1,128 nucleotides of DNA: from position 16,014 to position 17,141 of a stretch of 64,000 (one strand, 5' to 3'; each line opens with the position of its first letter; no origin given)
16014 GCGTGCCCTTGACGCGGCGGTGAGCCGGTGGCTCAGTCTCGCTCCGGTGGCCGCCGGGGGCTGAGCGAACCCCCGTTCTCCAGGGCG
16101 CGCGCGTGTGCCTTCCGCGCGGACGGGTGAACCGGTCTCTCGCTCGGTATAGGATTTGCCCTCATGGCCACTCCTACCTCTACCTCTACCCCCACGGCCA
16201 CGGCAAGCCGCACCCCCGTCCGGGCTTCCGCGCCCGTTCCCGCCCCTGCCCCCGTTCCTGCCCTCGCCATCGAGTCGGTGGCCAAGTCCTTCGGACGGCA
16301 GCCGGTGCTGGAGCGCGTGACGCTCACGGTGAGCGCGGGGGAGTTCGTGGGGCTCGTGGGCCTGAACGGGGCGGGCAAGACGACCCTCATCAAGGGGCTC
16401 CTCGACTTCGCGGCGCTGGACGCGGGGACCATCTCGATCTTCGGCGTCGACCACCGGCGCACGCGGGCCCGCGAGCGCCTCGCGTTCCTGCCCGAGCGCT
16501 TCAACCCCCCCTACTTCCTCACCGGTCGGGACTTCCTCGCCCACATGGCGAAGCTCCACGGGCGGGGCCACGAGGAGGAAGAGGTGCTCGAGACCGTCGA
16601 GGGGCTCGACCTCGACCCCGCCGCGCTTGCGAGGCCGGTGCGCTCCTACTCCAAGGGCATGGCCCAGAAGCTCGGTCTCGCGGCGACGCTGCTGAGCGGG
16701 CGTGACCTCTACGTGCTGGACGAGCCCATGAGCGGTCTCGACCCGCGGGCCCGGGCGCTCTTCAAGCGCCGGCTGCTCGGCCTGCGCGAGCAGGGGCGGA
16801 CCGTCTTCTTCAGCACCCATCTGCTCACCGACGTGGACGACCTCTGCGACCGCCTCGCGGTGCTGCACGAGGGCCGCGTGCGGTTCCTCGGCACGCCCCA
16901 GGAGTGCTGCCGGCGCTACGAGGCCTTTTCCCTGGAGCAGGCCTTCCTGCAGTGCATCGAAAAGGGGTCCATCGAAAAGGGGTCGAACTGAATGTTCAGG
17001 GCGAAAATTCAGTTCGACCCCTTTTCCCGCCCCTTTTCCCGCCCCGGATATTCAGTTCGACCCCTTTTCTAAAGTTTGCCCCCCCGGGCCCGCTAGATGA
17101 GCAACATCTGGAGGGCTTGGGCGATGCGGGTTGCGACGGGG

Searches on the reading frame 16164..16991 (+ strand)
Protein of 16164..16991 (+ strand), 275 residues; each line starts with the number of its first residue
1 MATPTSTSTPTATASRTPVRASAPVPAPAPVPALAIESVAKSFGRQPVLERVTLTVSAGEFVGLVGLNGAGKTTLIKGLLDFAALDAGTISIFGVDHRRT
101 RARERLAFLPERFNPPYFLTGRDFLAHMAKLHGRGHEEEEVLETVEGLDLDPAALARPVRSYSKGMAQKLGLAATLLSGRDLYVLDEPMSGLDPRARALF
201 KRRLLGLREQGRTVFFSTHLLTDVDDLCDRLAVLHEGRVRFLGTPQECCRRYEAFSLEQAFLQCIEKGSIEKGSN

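Call 13: find_related_loci(query=window:16164-16991:+, collection=genome_contigs, flank=10000)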
Query window:16164-16991:+ (275 aa) in genome_contigs; peptide patterns used: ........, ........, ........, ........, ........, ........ (x = any residue, [..] = any of these).
600 stretches matched a pattern (row limit reached: there are more); 224 encode a relative of the query (tblastn E <= 1e-3); the best 80 are kept; 80 distinct loci.
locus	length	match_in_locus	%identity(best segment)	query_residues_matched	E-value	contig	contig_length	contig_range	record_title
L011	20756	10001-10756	85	12-265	1e-132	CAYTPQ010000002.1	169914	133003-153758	MAG TPA_asm: uncultured Ectothiorhodospiraceae bacterium isolate binchicken_co22_7 genome assembly, contig: NODE_66_leng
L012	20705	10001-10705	60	32-266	5e-99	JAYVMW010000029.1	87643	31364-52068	MAG: Oxalobacteraceae bacterium isolate GL61_DN_metabinner_3_sub GL61_DN_metabinner_3_sub_28, whole genome shotgun seque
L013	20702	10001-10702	60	33-266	4e-97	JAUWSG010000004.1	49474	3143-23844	MAG: Gammaproteobacteria bacterium isolate CSMAG_2548 CSMAG_2548_k127_2077955_length_49474_cov_126.6806, whole genome sh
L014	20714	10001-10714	63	32-269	1e-95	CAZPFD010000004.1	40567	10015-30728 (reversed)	MAG TPA_asm: uncultured Ectothiorhodospiraceae bacterium isolate SRP304980_co2_290 genome assembly, contig: NODE_232_len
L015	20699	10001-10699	58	33-265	1e-93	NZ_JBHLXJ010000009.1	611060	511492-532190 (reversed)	Undibacterium danionis strain CCM 8677 soapdenovo_K_127_9, whole genome shotgun sequence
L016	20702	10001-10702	59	32-265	2e-93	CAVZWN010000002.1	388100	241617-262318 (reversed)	MAG: uncultured Gammaproteobacteria bacterium isolate MFD04716.bin.1.293 genome assembly, contig: contig_2240, whole gen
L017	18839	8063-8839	58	12-265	4e-93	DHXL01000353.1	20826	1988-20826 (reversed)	MAG TPA_asm: Oxalobacteraceae bacterium UBA5157 UBA5157_contig_20416, whole genome shotgun sequence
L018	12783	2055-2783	57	22-265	2e-92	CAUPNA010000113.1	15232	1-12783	MAG: uncultured Undibacterium sp. isolate m07-metabat.13 genome assembly, contig: m07-c348, whole genome shotgun sequenc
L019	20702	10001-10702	60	32-265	8e-93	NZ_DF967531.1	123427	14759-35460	Sulfuricella sp. T08, whole genome shotgun sequence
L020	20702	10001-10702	58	32-265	2e-92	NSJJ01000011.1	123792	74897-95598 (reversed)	MAG: Sulfuricella denitrificans isolate Ru_enrich_SD NODE_78_length_123792_cov_15.1017, whole genome shotgun sequence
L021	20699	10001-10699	58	33-265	7e-92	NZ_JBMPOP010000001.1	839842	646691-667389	Undibacterium sp. Di24W NODE_1_length_839842_cov_60.412821_1, whole genome shotgun sequence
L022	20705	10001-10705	57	31-265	4e-92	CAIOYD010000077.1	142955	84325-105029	MAG: uncultured Oxalobacteraceae bacterium isolate MJ-time_bin-6643 genome assembly, contig: bin-6643:77/78, whole genom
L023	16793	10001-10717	61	28-266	2e-91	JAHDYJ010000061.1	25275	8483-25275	MAG: Burkholderiales bacterium isolate PRO12 NODE_2869_length_25275_cov_7.831364, whole genome shotgun sequence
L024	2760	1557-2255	58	33-265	4e-93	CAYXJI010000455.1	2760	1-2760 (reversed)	MAG TPA_asm: uncultured Burkholderiaceae bacterium isolate SRP286056_co3_128 genome assembly, contig: NODE_65841_length_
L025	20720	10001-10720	59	26-265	2e-89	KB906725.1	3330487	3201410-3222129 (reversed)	Oxalobacteraceae bacterium AB_14 genomic scaffold OxaIDRAFT_scaffold00002.2, whole genome shotgun sequence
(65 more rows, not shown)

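Call 25: search_protein_families(library=pfam, max_evalue=0.1, proteins=[L011:5852-6397:+, L011:7268-7756:+, L011:7630-7938:-, L011:8038-8277:+, L011:8267-8474:+, L011:8583-8885:-, L011:8898-9176:-, L011:9535-9885:+])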
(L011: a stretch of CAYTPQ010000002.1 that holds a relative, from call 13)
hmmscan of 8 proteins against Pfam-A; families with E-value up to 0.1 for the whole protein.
L011:5852-6397:+ (181 aa): 0 families

L011:7268-7756:+ (162 aa): 3 families
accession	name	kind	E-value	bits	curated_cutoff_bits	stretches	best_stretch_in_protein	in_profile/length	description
PF05534.18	HicB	-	2.9e-08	33.9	21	1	101-132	17-48/51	HicB family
PF15919.11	HicB_lk_antitox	-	5.5e-08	33.4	27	1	48-96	11-59/123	HicB_like antitoxin of bacterial toxin-antitoxin system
PF21748.3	UPF0150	-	0.00016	22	27.3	1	45-93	16-64/64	UPF0150-like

L011:7630-7938:- (102 aa): 5 families
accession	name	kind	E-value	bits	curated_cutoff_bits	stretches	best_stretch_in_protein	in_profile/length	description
PF01381.28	HTH_3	-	4.4e-11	43.1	23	1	20-68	5-53/55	Helix-turn-helix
PF13560.12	HTH_31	-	1.5e-08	35.3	27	1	23-69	13-60/64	Helix-turn-helix domain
PF15943.11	YdaS_toxin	-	7.3e-05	22.9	30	1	26-57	10-41/65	Bacterial toxin YdaS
PF13443.12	HTH_26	-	0.00015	22.3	22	1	20-64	6-51/63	Cro/C1-type HTH DNA-binding domain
PF13384.12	HTH_23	-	0.059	13.6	24.6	0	24-51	17-46/50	Homeodomain-like domain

L011:8038-8277:+ (79 aa): 1 family
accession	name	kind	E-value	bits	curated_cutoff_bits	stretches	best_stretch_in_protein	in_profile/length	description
PF04014.23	MazE_antitoxin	-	0.0074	16.7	24.7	1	24-55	15-47/48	Antidote-toxin recognition MazE, bacterial antitoxin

L011:8267-8474:+ (69 aa): 0 families

L011:8583-8885:- (100 aa): 6 families
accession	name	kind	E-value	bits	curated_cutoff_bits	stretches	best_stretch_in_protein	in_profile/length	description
PF01381.28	HTH_3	-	1.4e-11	44.6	23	1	20-67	5-52/55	Helix-turn-helix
PF13560.12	HTH_31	-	3.6e-09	37.2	27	1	23-68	13-59/64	Helix-turn-helix domain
PF13443.12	HTH_26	-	3.3e-05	24.5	22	1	20-66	6-53/63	Cro/C1-type HTH DNA-binding domain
PF15943.11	YdaS_toxin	-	6e-05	23.2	30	1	26-56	10-40/65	Bacterial toxin YdaS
PF12802.13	MarR_2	-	0.07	13.7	27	0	22-46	18-42/61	MarR family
PF13384.12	HTH_23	-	0.077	13.3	24.6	0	24-51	17-46/50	Homeodomain-like domain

L011:8898-9176:- (92 aa): 3 families
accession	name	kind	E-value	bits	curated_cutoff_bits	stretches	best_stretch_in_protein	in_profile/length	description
PF05015.19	HigB-like_toxin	-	1.2e-17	64.5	27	1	24-92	24-91/91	RelE-like toxin of type II toxin-antitoxin system HigB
PF06769.20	YoeB_toxin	-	0.0036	17.7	27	1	54-84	42-72/80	YoeB-like toxin of bacterial type II toxin-antitoxin system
PF24732.2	ParE_like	-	0.032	14.7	24.4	1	55-78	27-49/67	ParE-like toxin domain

L011:9535-9885:+ (116 aa): 1 family
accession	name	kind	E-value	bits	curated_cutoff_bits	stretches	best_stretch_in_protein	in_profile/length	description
PF02452.23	PemK_toxin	-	8.4e-22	77.9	23.1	1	6-108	1-108/109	PemK-like, MazF-like toxin of type II toxin-antitoxin system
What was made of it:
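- On HigA antitoxin (TIGR02607) / HigBA module: HigB (PF05015 E=1.2e-17) is present next to HigA only in L011 (call 25).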

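Call 46: find_homologous_proteins(query=window:16164-16991:+, max_evalue=1e-80)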
Query window:16164-16991:+ (275 aa): 1303 proteins with E <= 1e-80 among 8000 candidates; the best 120 are listed.
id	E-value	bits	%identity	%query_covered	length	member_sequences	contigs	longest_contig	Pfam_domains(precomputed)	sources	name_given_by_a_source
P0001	1.3e-173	594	99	100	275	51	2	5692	PF00005.34,PF13304.13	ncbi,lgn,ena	-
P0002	1.7e-135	469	87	87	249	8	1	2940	PF00005.34,PF13304.13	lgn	-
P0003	2.6e-119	416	78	86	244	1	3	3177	PF00005.34,PF13304.13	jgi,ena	jgi:ABC-2 type transport system ATP-binding protein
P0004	2.5e-113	396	71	92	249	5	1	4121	PF00005.34,PF13304.13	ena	-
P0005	3.6e-110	386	75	85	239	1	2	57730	PF00005.34,PF13304.13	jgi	jgi:ABC-2 type transport system ATP-binding protein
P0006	2.0e-109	383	73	85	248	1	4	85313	PF00005.34,PF13304.13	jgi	jgi:ABC-2 type transport system ATP-binding protein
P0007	2.2e-106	373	72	85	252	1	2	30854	PF00005.34,PF13304.13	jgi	jgi:ABC-2 type transport system ATP-binding protein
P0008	6.1e-106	372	73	87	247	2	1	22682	PF00005.34,PF13304.13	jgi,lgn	jgi:ABC-2 type transport system ATP-binding protein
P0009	1.2e-105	371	72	85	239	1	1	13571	PF00005.34,PF13304.13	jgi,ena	-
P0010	4.8e-105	369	71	85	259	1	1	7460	PF00005.34,PF13304.13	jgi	jgi:ABC-2 type transport system ATP-binding protein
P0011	1.1e-95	338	65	85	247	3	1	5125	PF00005.34,PF13304.13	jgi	jgi:ABC-2 type transport system ATP-binding protein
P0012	1.8e-95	338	65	85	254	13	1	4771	PF00005.34,PF13304.13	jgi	jgi:ABC-2 type transport system ATP-binding protein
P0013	2.9e-95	337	64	85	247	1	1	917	PF00005.34,PF13304.13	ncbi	-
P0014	3.8e-95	337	65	85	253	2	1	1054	PF00005.34,PF13304.13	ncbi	-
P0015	3.9e-95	337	64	85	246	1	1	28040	PF00005.34,PF13304.13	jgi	jgi:ABC-2 type transport system ATP-binding protein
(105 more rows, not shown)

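Call 47: find_encoding_contigs(protein=P0005, flank=6000, max_places=2)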
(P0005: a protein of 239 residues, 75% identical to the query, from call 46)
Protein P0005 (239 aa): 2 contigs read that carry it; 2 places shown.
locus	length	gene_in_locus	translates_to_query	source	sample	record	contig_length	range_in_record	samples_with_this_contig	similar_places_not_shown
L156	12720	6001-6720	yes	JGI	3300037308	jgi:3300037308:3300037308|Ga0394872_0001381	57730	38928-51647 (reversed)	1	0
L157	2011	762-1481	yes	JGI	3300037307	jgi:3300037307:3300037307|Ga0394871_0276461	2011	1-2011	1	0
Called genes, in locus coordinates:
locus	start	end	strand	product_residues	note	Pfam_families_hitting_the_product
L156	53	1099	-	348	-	PF01988:VIT1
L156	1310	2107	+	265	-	PF08239:SH3_3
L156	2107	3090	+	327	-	-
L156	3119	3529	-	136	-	PF00892:EamA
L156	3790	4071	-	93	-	-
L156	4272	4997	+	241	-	-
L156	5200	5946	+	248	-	PF07963:N_methyl (weak)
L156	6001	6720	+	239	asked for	PF00005:ABC_tran, PF13304:AAA_21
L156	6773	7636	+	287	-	PF00990:GGDEF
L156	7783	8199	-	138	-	PF02566:OsmC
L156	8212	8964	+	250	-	PF00027:cNMP_binding, PF13545:HTH_Crp_2, PF00325:Crp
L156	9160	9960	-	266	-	PF00218:IGPS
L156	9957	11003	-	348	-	PF02885:Glycos_trans_3N, PF00591:Glycos_transf_3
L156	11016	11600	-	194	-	PF00117:GATase, PF07722:Peptidase_C26 (weak)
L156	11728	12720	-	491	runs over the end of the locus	PF04715:, PF00425:Chorismate_bind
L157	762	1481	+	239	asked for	PF00005:ABC_tran, PF13304:AAA_21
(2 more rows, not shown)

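Call 48: find_encoding_contigs(protein=P0006, flank=6000, max_places=2)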
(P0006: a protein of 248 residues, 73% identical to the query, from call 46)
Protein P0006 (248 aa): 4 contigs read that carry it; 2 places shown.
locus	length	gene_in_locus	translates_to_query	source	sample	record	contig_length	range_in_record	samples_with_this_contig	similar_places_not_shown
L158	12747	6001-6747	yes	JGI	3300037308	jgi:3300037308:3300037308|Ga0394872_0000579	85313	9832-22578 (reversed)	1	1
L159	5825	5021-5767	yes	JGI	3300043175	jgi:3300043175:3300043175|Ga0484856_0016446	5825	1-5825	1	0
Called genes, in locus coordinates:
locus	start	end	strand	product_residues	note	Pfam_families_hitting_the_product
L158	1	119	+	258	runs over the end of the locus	PF12679:ABC2_membrane_2 (faint), PF12698:ABC2_membrane_3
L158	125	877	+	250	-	-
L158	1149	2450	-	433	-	PF00211:Guanylate_cyc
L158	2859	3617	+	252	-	PF07963:N_methyl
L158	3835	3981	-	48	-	-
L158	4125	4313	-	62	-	-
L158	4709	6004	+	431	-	-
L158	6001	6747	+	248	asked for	PF00005:ABC_tran, PF13304:AAA_21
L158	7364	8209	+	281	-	PF00989:PAS (weak), PF13188:PAS_8 (faint), PF08448:PAS_4 (faint), PF00990:GGDEF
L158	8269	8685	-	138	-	PF02566:OsmC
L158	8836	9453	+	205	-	PF00027:cNMP_binding, PF13545:HTH_Crp_2, PF00325:Crp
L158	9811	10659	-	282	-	PF00218:IGPS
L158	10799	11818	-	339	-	PF02885:Glycos_trans_3N, PF00591:Glycos_transf_3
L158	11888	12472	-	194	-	PF00117:GATase, PF07722:Peptidase_C26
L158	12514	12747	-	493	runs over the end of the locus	PF04715:, PF00425:Chorismate_bind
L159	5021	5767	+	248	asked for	PF00005:ABC_tran, PF13304:AAA_21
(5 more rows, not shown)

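Call 49: find_encoding_contigs(protein=P0003, flank=6000, max_places=3)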
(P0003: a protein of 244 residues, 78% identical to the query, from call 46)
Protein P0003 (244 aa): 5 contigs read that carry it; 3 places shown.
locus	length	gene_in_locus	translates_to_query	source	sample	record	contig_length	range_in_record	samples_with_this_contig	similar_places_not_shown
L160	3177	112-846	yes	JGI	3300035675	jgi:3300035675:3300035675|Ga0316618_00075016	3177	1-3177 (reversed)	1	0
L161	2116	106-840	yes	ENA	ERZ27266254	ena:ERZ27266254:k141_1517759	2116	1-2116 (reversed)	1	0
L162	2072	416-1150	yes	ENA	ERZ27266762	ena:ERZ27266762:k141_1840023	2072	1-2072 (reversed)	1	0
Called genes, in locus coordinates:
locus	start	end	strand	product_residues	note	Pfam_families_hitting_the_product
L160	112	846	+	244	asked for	PF00005:ABC_tran, PF13304:AAA_21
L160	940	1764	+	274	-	PF00989:PAS, PF08448:PAS_4, PF13188:PAS_8 (weak), PF13426:PAS_9 (faint), PF00990:GGDEF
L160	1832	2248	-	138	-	PF02566:OsmC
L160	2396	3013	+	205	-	PF00027:cNMP_binding, PF13545:HTH_Crp_2, PF00325:Crp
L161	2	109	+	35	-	?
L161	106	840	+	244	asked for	PF00005:ABC_tran, PF13304:AAA_21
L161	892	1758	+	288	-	PF00989:PAS, PF08448:PAS_4, PF13188:PAS_8 (weak), PF13426:PAS_9 (faint), PF00990:GGDEF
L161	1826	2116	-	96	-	?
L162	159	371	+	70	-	-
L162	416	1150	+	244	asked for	PF00005:ABC_tran, PF13304:AAA_21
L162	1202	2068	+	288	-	PF00989:PAS, PF08448:PAS_4, PF13188:PAS_8 (weak), PF13426:PAS_9 (faint), PF00990:GGDEF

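Call 51: search_protein_families(library=pfam, max_evalue=0.01, proteins=[L158:4125-4313:-, L158:3835-4128:-, L158:4709-6004:+, L011:9266-9550:+])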
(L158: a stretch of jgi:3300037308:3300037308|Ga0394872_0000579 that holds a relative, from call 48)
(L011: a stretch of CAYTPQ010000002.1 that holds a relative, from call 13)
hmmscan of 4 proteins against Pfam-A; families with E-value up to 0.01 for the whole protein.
L158:4125-4313:- (62 aa): 0 families

L158:3835-4128:- (97 aa): 1 family
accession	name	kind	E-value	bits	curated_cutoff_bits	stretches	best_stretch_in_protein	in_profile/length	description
PF05016.21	ParE_toxin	-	1.2e-16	61.5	23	1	1-88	1-88/89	ParE toxin of type II toxin-antitoxin system, parDE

L158:4709-6004:+ (431 aa): 0 families

L011:9266-9550:+ (94 aa): 1 family
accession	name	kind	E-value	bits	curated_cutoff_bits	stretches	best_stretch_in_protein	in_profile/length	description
PF01402.27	RHH_1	-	2.2e-05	24.7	20.5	1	25-60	2-37/39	Ribbon-helix-helix protein, copG family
